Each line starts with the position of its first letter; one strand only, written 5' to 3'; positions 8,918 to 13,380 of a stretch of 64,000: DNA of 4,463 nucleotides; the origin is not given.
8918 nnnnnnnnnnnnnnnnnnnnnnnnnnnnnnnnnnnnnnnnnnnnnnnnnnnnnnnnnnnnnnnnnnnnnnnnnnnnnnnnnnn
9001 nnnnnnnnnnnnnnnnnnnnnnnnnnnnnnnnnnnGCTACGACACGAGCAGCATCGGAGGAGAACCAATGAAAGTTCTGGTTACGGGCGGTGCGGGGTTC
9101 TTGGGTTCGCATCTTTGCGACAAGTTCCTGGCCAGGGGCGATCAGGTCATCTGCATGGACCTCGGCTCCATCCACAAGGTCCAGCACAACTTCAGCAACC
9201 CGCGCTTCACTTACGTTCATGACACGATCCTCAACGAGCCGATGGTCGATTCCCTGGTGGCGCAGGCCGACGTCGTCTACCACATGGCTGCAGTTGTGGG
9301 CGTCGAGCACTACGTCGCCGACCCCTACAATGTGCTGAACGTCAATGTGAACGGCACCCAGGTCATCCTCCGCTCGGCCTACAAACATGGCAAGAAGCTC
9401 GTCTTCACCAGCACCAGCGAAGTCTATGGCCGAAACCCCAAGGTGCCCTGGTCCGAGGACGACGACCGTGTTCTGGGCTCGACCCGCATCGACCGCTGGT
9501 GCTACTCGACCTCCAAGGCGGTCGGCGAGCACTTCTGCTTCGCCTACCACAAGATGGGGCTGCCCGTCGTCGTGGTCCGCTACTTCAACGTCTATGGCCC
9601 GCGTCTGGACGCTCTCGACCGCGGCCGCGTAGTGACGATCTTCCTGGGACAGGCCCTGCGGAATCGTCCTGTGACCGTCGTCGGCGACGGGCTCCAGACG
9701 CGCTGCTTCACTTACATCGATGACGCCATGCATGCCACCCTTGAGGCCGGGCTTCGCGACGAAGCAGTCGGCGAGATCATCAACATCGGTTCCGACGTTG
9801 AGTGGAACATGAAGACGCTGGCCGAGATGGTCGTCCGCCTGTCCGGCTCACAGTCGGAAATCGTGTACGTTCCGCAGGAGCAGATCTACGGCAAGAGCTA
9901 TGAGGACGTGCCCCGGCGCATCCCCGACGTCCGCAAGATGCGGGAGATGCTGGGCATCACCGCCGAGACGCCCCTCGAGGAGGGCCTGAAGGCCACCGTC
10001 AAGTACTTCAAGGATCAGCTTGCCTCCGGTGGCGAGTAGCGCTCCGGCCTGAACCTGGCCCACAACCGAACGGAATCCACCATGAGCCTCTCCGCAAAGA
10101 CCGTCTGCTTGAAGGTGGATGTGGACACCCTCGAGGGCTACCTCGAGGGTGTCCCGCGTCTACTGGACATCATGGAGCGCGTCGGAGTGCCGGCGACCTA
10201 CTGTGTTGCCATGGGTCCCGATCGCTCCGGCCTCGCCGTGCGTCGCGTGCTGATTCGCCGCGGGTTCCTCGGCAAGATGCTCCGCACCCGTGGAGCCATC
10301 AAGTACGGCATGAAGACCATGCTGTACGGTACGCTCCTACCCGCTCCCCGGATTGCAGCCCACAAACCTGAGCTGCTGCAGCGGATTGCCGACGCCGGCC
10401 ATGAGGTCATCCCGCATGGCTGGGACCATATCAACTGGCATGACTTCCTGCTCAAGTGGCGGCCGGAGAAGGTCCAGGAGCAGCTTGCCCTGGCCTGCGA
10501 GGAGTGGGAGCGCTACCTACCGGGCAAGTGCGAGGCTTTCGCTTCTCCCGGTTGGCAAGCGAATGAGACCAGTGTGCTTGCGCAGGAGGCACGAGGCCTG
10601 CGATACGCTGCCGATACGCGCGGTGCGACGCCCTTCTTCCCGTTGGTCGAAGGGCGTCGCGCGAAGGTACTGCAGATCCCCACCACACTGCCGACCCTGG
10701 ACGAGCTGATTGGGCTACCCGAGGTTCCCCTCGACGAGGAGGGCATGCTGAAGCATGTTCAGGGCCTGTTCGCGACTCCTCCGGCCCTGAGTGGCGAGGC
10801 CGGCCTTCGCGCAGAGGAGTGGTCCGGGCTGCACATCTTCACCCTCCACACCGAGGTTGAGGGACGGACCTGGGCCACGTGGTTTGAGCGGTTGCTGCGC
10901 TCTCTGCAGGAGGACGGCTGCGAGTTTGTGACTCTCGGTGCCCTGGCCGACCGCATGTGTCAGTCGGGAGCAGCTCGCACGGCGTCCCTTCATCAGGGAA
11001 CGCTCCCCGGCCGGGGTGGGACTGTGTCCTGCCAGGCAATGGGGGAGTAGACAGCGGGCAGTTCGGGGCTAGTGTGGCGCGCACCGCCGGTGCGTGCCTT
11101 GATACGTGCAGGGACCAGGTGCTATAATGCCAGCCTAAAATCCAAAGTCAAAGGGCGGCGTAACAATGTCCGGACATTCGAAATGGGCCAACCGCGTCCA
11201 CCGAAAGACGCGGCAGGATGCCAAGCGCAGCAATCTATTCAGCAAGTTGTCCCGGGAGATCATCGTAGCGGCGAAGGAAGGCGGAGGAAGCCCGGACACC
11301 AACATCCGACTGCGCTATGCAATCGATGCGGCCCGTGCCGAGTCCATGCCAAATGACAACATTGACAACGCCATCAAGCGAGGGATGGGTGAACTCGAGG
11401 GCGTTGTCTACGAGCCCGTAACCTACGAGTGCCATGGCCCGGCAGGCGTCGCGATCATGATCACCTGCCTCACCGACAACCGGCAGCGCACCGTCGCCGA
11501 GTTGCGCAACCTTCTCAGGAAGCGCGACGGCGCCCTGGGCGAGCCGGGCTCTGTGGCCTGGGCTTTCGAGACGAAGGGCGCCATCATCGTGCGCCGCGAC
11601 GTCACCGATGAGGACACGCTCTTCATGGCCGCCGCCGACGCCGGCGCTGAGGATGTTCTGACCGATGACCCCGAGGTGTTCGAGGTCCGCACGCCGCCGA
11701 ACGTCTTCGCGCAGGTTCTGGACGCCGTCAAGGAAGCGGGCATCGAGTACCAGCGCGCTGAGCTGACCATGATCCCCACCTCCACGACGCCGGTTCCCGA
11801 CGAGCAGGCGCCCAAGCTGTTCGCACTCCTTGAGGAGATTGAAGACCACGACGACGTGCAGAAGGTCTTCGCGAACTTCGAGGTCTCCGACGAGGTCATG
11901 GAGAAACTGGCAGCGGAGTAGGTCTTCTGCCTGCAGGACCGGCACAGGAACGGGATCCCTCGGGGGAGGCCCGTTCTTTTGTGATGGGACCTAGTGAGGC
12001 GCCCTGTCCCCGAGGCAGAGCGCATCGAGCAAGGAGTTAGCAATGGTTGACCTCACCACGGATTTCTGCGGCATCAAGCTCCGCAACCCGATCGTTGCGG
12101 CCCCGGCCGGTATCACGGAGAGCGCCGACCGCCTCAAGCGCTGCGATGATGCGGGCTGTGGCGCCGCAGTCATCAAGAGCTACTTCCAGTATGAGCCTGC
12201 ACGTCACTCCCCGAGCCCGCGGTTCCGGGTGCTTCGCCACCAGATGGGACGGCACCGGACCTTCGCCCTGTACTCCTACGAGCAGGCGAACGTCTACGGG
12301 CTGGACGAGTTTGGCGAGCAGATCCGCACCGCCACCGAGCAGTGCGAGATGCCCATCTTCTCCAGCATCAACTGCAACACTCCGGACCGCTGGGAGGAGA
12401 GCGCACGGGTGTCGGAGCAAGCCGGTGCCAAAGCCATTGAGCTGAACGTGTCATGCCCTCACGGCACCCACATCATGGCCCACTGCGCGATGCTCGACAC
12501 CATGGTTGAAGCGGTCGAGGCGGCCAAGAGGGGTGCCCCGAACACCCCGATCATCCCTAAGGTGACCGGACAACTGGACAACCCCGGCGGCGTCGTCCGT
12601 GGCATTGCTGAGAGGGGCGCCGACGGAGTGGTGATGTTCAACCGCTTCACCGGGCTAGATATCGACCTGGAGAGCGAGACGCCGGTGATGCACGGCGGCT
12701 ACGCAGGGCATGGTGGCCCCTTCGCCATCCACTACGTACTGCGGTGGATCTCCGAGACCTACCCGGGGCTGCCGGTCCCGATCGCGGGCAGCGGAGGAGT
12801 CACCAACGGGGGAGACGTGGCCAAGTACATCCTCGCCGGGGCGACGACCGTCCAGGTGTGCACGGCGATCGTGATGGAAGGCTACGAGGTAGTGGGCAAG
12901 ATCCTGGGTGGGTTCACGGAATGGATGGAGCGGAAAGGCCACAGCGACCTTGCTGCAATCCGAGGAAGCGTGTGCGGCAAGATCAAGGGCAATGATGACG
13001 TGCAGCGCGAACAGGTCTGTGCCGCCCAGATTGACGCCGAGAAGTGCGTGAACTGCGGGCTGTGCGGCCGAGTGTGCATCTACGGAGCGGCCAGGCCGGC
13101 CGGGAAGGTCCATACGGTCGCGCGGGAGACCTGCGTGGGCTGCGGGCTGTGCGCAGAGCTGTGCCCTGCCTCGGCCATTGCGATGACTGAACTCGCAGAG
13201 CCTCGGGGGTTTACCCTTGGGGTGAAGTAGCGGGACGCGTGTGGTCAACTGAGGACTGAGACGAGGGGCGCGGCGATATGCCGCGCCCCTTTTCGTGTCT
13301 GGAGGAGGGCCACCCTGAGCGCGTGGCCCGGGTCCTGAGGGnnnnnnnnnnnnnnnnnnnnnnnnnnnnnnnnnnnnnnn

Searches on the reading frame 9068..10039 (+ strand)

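Call 9: search_protein_families(library=pfam, proteins=[window:9068-10039:+], max_evalue=0.001)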
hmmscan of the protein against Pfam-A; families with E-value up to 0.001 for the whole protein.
window:9068-10039:+ (323 aa): 7 families
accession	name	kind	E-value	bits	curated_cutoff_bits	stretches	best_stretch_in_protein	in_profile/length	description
PF01370.27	Epimerase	-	2e-48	165.4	20.9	1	3-241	1-240/240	NAD dependent epimerase/dehydratase family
PF16363.11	GDP_Man_Dehyd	-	1.4e-45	156.6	27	1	4-309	1-331/332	GDP-mannose 4,6 dehydratase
PF01073.25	3Beta_HSD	-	1.3e-21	77.3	22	1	4-185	1-191/280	3-beta hydroxysteroid dehydrogenase/isomerase family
PF07993.18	NAD_binding_4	-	8.2e-18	64.9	20.1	1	55-186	77-219/258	Male sterility protein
PF02719.21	Polysacc_synt_2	-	7.5e-17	61.9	20.2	2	3-116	1-128/293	Polysaccharide biosynthesis protein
PF04321.23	RmlD_sub_bind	-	1.7e-16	60.6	27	1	1-265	1-238/287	RmlD substrate binding domain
PF00106.31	adh_short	-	0.00046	20.2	26.6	0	3-105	3-120/195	short chain dehydrogenase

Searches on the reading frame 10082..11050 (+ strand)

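Call 9: search_protein_families(library=pfam, proteins=[window:10082-11050:+], max_evalue=0.001)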
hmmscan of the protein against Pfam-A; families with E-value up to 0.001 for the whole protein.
window:10082-11050:+ (322 aa): 1 family
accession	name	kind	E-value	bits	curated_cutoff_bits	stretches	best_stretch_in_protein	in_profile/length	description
PF01522.26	Polysacc_deac_1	-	4.8e-10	39.9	23.1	1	7-175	8-123/124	Polysaccharide deacetylase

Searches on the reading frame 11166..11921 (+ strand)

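Call 9: search_protein_families(library=pfam, proteins=[window:11166-11921:+], max_evalue=0.001)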
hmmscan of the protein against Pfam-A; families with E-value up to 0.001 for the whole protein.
window:11166-11921:+ (251 aa): 2 families
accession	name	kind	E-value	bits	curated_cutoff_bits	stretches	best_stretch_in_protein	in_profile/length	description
PF01709.26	Transcrip_reg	-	1.8e-52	177.7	27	1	82-238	1-160/160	TACO1/YebC second and third domain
PF20772.2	TACO1_YebC_N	-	5.7e-31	107.2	36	1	5-76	1-73/73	TACO1/YebC protein N-terminal domain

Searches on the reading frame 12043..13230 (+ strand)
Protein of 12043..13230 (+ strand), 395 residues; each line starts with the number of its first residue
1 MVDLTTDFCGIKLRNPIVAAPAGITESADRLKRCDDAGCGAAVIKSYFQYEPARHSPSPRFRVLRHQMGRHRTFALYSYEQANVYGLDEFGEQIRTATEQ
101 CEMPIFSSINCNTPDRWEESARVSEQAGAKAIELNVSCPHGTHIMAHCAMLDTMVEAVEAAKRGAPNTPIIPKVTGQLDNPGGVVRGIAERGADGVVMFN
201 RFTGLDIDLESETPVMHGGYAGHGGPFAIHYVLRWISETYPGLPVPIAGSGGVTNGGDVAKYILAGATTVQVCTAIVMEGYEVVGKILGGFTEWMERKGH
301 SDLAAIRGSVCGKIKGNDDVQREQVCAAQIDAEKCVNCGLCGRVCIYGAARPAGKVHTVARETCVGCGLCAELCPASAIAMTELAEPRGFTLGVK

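Call 9: search_protein_families(library=pfam, proteins=[window:12043-13230:+], max_evalue=0.001)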
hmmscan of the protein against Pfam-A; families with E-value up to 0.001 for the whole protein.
window:12043-13230:+ (395 aa): 11 families
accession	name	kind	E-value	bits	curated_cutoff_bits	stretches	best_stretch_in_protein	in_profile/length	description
PF01180.27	DHO_dh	-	6.4e-27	94.9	27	1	4-294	2-290/291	Dihydroorotate dehydrogenase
PF14697.11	Fer4_21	-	3.4e-10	40.3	35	1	328-381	1-59/59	4Fe-4S dicluster domain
PF00037.32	Fer4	-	4e-10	39.5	21.1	2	361-379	5-23/24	4Fe-4S binding domain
PF12838.12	Fer4_7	-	1.1e-09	39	27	1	363-389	1-27/52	4Fe-4S dicluster domain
PF12797.12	Fer4_2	-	1.2e-06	28.5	24.5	0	359-376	5-22/22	4Fe-4S binding domain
PF12837.12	Fer4_6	-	9.3e-06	25.8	25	2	328-349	2-23/24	4Fe-4S binding domain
PF13237.11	Fer4_10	-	1.1e-05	25.8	25.5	1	329-375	3-53/53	4Fe-4S dicluster domain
PF01070.24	FMN_dh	-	1.5e-05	24.7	24.9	0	217-277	248-306/350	FMN-dependent dehydrogenase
PF13187.11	Fer4_9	-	0.00019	21.8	27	1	334-379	1-52/52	4Fe-4S dicluster domain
PF13534.11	Fer4_17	-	0.00056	20.8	22.2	0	328-348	39-59/61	4Fe-4S dicluster domain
PF25160.1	LdpA_Fe-S-bd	-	0.00079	19.6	27.6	1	357-382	21-46/49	LdpA Fe-S cluster-binding domain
